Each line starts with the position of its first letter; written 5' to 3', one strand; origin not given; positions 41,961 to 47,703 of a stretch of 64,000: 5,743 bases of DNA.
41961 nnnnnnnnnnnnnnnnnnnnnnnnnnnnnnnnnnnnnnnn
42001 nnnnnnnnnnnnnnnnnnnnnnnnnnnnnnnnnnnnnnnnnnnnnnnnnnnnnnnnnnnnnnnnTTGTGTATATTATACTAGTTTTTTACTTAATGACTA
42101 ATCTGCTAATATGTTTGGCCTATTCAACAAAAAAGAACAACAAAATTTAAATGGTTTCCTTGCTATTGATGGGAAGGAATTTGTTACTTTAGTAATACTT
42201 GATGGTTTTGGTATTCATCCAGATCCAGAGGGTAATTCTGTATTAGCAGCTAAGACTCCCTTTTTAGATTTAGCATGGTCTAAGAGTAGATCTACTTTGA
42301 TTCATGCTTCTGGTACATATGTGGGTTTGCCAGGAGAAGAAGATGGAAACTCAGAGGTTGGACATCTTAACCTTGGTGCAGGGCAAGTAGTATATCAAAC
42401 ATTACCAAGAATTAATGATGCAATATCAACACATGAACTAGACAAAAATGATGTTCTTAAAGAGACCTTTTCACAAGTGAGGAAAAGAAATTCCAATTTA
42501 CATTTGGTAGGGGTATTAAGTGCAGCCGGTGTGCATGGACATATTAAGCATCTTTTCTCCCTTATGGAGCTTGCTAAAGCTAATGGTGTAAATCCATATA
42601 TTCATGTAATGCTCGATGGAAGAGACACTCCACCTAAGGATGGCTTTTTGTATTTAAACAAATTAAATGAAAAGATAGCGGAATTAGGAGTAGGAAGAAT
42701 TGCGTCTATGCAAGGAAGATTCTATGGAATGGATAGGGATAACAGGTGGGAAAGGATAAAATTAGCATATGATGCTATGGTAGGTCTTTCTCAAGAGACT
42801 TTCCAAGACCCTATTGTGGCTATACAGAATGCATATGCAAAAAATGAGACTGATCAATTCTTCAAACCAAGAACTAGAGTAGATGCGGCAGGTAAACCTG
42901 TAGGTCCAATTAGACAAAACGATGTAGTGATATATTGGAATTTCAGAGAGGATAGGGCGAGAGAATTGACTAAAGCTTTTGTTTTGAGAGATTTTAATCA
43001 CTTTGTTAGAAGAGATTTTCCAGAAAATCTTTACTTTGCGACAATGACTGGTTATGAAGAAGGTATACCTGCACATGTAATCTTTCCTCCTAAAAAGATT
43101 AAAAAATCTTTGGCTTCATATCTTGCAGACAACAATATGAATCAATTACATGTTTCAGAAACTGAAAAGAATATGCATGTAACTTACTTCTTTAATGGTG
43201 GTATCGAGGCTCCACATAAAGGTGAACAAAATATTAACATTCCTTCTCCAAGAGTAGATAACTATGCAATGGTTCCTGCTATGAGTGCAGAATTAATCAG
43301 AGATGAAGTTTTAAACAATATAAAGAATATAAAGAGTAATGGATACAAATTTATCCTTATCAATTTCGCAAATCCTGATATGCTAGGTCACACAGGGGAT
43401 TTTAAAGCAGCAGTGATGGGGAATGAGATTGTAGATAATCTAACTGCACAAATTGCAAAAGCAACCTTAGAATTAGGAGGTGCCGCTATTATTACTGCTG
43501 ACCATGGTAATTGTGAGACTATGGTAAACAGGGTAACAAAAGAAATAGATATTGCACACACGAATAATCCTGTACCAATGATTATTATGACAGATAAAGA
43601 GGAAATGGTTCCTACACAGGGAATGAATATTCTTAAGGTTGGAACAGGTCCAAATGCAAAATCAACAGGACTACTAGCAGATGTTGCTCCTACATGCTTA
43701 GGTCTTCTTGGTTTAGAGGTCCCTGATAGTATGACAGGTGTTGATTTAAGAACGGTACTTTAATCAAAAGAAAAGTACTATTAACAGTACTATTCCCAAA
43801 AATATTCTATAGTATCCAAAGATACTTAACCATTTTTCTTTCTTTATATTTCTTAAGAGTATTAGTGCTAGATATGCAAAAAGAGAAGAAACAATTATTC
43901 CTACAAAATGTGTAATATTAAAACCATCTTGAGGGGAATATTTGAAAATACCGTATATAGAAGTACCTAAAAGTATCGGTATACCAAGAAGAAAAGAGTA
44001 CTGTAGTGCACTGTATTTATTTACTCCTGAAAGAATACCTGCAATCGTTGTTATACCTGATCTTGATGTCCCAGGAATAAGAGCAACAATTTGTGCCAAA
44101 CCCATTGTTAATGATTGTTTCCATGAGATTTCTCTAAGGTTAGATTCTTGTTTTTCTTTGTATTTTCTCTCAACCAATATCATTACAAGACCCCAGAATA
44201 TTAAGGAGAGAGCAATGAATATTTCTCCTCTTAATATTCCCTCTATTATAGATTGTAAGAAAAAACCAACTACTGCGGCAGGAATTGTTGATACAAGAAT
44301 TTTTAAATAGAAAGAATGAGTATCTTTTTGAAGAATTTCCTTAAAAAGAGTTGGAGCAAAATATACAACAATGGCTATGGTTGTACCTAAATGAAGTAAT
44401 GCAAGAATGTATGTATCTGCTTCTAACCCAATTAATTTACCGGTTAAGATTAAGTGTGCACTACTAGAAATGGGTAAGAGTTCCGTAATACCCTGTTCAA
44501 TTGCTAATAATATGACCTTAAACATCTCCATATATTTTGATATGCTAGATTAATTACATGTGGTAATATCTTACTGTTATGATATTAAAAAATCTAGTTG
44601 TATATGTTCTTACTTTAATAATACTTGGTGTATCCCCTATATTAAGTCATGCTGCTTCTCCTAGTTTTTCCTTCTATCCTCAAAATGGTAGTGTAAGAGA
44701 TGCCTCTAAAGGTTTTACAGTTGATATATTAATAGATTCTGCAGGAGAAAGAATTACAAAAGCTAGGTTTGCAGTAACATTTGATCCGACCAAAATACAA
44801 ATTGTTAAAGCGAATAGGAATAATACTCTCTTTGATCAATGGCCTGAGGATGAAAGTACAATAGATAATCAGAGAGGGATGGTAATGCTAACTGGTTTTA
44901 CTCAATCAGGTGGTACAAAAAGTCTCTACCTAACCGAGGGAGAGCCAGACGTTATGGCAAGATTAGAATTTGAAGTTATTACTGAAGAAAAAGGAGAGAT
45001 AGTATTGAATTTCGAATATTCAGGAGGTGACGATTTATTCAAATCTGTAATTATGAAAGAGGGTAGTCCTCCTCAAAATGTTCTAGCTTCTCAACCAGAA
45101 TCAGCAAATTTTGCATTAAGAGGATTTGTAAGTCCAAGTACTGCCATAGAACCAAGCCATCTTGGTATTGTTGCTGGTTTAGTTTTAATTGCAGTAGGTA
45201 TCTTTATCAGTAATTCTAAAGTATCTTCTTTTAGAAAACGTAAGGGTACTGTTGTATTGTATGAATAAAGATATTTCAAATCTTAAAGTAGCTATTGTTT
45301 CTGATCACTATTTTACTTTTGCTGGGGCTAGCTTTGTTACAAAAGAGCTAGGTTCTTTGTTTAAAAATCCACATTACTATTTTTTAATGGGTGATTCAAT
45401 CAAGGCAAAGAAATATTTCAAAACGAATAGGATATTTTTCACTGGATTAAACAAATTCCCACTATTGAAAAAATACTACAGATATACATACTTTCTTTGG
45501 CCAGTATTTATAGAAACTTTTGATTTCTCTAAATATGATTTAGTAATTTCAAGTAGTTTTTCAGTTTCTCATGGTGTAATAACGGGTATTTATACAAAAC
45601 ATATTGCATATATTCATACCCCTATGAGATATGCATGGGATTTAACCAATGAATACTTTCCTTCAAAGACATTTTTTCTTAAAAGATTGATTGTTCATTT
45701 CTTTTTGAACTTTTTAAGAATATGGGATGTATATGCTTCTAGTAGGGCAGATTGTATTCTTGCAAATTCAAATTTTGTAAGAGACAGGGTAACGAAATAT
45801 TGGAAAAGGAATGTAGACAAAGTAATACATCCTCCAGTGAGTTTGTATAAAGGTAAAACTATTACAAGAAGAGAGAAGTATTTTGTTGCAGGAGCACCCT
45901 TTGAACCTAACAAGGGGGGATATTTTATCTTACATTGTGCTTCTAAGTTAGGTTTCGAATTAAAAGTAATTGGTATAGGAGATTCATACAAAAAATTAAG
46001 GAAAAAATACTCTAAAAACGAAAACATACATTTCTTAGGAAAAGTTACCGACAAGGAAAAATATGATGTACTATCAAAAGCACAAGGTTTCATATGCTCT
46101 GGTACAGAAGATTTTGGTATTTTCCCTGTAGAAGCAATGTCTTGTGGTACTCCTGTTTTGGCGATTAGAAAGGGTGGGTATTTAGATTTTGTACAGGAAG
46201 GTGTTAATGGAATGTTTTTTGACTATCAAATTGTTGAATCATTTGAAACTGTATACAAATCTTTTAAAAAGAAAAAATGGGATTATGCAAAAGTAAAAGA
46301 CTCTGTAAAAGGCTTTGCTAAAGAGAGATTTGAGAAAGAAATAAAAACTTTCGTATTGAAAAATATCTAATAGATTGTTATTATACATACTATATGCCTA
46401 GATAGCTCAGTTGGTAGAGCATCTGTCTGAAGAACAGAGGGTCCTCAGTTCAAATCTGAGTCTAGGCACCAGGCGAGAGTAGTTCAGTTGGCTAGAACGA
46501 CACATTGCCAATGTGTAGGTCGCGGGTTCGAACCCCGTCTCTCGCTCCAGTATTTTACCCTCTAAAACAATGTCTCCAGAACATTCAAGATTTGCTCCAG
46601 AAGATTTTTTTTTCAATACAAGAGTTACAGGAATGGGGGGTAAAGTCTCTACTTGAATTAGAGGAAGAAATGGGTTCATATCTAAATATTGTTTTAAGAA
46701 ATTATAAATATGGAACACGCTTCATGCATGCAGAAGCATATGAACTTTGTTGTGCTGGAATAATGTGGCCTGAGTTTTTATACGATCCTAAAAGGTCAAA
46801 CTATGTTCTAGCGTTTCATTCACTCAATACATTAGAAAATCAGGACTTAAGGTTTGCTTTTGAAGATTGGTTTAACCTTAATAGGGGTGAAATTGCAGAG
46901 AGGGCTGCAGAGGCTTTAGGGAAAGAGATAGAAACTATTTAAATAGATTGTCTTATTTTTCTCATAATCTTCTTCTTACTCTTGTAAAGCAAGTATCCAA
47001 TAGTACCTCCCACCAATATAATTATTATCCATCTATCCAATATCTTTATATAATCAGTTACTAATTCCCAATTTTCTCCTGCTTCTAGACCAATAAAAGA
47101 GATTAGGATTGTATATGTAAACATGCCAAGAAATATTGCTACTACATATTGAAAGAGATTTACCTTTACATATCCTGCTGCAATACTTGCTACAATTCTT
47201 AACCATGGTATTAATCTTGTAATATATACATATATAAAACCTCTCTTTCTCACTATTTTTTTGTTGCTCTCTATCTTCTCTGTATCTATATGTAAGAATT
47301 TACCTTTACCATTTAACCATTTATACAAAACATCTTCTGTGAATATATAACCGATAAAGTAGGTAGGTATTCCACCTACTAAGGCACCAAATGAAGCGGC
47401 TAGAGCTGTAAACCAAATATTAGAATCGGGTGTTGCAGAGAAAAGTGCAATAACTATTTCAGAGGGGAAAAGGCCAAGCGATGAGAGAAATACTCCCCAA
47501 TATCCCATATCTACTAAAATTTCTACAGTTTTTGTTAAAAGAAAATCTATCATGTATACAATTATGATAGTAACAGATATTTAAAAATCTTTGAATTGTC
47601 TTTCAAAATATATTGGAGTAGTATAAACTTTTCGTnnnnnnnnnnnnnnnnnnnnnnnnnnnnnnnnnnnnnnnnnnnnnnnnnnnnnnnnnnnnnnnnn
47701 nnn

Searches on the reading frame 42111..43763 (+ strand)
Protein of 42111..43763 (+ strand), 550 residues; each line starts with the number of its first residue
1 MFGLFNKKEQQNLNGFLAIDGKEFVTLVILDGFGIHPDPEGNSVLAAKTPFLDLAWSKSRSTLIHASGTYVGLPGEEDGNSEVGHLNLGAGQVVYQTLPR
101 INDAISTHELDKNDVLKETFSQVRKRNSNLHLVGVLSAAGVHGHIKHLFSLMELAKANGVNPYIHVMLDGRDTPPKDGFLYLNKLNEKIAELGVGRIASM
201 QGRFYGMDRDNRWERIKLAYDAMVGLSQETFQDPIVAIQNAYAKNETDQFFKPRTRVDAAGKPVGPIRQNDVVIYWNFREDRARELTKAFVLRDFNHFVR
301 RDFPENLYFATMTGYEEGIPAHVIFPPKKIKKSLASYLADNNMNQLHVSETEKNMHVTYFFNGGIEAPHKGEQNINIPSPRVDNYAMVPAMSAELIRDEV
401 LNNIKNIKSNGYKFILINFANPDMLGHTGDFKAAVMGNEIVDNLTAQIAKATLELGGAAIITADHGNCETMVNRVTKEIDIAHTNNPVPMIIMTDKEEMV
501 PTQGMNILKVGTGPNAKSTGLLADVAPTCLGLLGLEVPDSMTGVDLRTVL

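Call 9: search_protein_families(library=pfam, proteins=[window:42111-43763:+], max_evalue=0.001)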
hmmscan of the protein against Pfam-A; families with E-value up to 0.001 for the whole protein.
window:42111-43763:+ (550 aa): 2 families
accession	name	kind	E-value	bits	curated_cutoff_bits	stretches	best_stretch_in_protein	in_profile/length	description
PF06415.18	iPGM_N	-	5.6e-74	248.7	27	1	101-317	1-217/217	BPG-independent PGAM N-terminus (iPGM_N)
PF01676.23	Metalloenzyme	-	1.5e-60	205.3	24.3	1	25-536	3-251/252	Metalloenzyme superfamily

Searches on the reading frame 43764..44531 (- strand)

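Call 9: search_protein_families(library=pfam, proteins=[window:43764-44531:-], max_evalue=0.001)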
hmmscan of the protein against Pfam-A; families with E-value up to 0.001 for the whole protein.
window:43764-44531:- (255 aa): 1 family
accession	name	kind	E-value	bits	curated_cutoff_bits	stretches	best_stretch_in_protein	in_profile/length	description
PF02673.24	BacA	-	1.8e-65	221.6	33.4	1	7-248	2-257/257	Bacitracin resistance protein BacA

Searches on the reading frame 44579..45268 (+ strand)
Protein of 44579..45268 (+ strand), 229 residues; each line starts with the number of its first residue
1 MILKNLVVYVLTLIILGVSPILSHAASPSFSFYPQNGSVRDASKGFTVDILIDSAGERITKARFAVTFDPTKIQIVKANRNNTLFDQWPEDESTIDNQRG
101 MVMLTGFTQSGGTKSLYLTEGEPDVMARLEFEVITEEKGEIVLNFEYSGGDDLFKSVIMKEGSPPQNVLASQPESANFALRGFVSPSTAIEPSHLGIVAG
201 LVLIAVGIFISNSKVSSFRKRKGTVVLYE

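Call 9: search_protein_families(library=pfam, proteins=[window:44579-45268:+], max_evalue=0.001)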
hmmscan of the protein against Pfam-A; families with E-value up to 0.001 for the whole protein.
window:44579-45268:+ (229 aa): 1 family
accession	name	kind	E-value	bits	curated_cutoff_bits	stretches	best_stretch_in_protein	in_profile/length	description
PF00963.24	Cohesin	-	0.00017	22.2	24.1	1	46-142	16-111/139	Cohesin domain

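Call 49: search_protein_families(library=ncbifam, proteins=[window:44579-45268:+], max_evalue=0.001)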
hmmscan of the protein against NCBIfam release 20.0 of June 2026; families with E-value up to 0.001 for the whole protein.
window:44579-45268:+ (229 aa): 0 families

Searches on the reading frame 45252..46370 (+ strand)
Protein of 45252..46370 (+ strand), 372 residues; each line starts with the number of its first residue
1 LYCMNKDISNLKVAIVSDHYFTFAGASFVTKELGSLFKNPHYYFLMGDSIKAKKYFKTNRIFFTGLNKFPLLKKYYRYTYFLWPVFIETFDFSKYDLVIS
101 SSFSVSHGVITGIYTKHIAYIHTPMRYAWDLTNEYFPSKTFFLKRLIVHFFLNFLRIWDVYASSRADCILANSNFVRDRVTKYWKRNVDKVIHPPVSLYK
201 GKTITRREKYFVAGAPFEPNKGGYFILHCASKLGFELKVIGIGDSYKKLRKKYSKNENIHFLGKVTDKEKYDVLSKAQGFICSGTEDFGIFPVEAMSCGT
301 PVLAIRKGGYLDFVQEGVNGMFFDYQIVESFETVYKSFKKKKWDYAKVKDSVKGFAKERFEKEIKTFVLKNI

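Call 9: search_protein_families(library=pfam, proteins=[window:45252-46370:+], max_evalue=0.001)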
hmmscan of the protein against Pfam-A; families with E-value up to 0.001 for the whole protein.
window:45252-46370:+ (372 aa): 4 families
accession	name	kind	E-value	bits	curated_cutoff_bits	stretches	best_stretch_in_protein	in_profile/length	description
PF00534.26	Glycos_transf_1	-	2.2e-18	66.8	26.4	1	216-334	23-151/172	Glycosyl transferases group 1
PF13692.12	Glyco_trans_1_4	-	4.6e-15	56.6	27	1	219-329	12-130/142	Glycosyl transferases group 1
PF13439.12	Glyco_transf_4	-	3.6e-06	27.6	28.5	1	68-196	46-166/170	Glycosyltransferase Family 4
PF20706.3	GT4-conflict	-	0.00026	20.5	26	1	282-334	288-340/385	Family 4 Glycosyltransferase in conflict systems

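Call 49: search_protein_families(library=ncbifam, proteins=[window:45252-46370:+], max_evalue=0.001)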
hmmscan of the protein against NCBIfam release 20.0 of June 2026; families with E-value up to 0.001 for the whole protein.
window:45252-46370:+ (372 aa): 18 families
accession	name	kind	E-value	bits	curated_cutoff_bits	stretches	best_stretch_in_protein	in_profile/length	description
TIGR03999.1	thiol_BshA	equivalog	3.6e-11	42.6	273.7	1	247-363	245-360/375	N-acetyl-alpha-D-glucosaminyl L-malate synthase BshA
NF007396.0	PRK09922.1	equivalog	6e-10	38.5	385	1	234-370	212-357/361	lipopolysaccharide 1,6-galactosyltransferase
NF046085.1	XrtY_assoc_Gly1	equivalog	6e-10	38.5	400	1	232-362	235-370/387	XrtY-associated glycosyltransferase XYAG1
TIGR02149.1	glgA_Coryne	subfamily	1.2e-09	37.8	302.4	1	247-326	252-334/391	glycogen synthase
NF041876.1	EPS_EpsE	equivalog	4.2e-09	36.1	400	1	248-349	267-369/389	exopolysaccharide biosynthesis GT4 family glycosyltransferase EpsE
NF041010.1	glycosy_Agl16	equivalog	1.2e-07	30.9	575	1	167-323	135-302/352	glycosylation protein Agl16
TIGR03449.1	mycothiol_MshA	equivalog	2.1e-07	30.2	462.5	1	244-341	271-369/406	D-inositol-3-phosphate glycosyltransferase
NF053787.1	GlcN_PG_synth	equivalog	1.2e-06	27.6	480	1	225-318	214-304/361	N-acetylglucosaminyl phosphatidylglycerol synthase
TIGR02470.1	sucr_synth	equivalog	2.2e-06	26.1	810.4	1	252-342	614-711/784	sucrose synthase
NF038255.1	exopoly_VpsD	equivalog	4.3e-06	25.8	300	1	246-309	252-316/381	VpsD family glycosyltransferase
NF049988.1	MGlcDAGSynMgs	equivalog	4.6e-06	26.2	400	1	247-367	257-383/398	alpha-monoglucosyldiacylglycerol synthase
TIGR04157.1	glyco_rSAM_CFB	subfamily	5.3e-06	25.7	400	1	237-329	261-354/406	TIGR04157 family glycosyltransferase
NF012028.0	PRK15484.1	subfamily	2.6e-05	23.5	618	1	285-325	287-327/380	lipopolysaccharide N-acetylglucosaminyltransferase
TIGR02472.1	sucr_P_syn_N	equivalog_domain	6e-05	22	576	1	284-339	349-404/439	sucrose-phosphate synthase, putative, glycosyltransferase domain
NF038229.1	Glyco4_Geo_Pelo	equivalog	7.7e-05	21.9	400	1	164-325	108-287/338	GPMC system family 4 glycosyltransferase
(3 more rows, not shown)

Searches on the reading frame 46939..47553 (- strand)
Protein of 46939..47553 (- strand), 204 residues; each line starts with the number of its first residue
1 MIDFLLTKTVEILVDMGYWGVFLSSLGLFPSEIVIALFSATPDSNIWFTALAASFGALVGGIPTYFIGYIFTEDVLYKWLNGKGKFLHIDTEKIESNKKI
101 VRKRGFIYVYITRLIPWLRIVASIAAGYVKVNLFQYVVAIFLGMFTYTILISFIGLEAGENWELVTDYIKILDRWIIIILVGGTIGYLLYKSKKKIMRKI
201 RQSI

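Call 9: search_protein_families(library=pfam, proteins=[window:46939-47553:-], max_evalue=0.001)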
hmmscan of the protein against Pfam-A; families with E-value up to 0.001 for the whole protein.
window:46939-47553:- (204 aa): 1 family
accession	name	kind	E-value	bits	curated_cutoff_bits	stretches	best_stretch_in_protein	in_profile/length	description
PF09335.16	VTT_dom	-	8.1e-16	59.1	33.9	1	29-155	1-121/123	VTT domain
